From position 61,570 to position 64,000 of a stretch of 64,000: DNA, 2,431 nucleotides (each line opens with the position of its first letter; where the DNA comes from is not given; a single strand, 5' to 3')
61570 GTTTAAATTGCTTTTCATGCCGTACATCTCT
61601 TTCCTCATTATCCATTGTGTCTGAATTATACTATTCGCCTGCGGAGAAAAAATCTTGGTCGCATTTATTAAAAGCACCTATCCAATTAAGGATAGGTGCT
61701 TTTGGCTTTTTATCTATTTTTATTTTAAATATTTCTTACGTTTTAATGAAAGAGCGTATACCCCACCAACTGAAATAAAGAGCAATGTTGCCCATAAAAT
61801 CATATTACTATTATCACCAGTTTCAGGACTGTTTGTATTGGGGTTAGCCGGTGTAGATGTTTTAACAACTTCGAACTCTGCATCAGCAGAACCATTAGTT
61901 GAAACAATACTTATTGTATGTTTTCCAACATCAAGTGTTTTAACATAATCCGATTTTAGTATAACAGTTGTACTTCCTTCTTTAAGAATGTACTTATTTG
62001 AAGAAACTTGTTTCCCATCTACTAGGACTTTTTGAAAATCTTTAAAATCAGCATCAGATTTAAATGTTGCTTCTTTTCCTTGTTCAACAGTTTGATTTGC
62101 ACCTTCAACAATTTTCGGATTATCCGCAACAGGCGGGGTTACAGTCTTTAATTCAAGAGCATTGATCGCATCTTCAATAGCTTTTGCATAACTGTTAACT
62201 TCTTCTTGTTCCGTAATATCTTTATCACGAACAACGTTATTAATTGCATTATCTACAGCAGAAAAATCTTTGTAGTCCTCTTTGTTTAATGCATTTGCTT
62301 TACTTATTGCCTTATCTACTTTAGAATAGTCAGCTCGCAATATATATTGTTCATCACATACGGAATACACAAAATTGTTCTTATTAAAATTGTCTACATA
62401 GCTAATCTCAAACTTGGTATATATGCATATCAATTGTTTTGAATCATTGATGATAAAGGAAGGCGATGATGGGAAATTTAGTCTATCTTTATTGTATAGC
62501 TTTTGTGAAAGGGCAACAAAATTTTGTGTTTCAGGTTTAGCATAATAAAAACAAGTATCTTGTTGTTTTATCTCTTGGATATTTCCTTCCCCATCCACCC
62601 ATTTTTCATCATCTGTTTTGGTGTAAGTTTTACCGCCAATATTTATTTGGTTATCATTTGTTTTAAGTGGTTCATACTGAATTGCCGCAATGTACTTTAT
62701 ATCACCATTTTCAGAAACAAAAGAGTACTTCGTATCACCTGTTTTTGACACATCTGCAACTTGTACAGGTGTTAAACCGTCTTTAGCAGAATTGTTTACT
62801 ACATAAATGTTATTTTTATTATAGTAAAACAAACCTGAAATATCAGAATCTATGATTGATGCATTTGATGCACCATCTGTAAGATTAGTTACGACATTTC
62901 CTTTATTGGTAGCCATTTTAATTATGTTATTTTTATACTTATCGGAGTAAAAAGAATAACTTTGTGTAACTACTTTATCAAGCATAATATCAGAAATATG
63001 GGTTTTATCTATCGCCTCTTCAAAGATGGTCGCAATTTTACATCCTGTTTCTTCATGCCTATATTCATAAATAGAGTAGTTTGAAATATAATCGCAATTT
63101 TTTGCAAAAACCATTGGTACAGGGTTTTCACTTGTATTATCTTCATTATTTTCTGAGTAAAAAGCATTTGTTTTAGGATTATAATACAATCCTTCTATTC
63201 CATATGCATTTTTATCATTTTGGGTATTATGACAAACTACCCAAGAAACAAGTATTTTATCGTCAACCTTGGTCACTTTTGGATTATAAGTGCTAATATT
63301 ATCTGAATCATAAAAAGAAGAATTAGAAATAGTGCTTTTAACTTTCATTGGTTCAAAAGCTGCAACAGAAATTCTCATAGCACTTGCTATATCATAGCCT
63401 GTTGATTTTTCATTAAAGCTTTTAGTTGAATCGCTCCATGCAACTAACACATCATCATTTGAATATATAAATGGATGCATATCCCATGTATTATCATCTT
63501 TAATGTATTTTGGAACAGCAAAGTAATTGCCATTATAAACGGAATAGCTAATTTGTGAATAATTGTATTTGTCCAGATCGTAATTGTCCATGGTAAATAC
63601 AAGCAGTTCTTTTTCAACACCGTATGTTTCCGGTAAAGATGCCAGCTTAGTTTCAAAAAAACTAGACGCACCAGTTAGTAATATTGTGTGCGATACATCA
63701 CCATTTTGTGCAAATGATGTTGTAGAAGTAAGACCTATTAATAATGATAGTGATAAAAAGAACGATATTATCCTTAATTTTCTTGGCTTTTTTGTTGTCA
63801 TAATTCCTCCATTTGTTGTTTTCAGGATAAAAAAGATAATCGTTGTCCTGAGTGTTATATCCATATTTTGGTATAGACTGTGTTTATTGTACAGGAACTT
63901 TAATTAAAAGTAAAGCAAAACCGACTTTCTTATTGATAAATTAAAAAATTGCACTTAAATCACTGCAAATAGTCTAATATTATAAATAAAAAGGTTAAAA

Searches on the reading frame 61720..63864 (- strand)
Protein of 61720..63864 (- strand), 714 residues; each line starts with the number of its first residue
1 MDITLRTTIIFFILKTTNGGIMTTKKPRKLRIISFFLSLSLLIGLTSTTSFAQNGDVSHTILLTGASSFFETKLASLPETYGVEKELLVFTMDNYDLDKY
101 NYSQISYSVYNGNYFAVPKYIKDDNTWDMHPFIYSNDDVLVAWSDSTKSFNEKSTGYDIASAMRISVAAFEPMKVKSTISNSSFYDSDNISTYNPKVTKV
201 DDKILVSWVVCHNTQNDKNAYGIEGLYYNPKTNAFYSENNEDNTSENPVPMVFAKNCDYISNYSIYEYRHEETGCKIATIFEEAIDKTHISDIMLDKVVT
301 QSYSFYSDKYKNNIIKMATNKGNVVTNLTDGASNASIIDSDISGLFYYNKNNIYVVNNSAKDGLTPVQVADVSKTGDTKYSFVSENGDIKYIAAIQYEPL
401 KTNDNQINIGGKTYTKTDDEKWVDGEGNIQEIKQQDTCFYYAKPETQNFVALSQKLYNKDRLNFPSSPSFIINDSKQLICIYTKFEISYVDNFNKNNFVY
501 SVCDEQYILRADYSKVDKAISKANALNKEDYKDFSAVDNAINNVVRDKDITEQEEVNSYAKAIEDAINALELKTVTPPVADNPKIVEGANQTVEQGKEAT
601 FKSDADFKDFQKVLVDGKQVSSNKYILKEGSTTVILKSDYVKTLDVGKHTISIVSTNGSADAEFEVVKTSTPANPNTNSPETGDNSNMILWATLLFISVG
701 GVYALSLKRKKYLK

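Call 22: find_encoding_contigs(protein=window:61720-63864:-, flank=10000, max_places=4)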
Protein window:61720-63864:- (714 aa): no gene with exactly this product is on record in the collection.
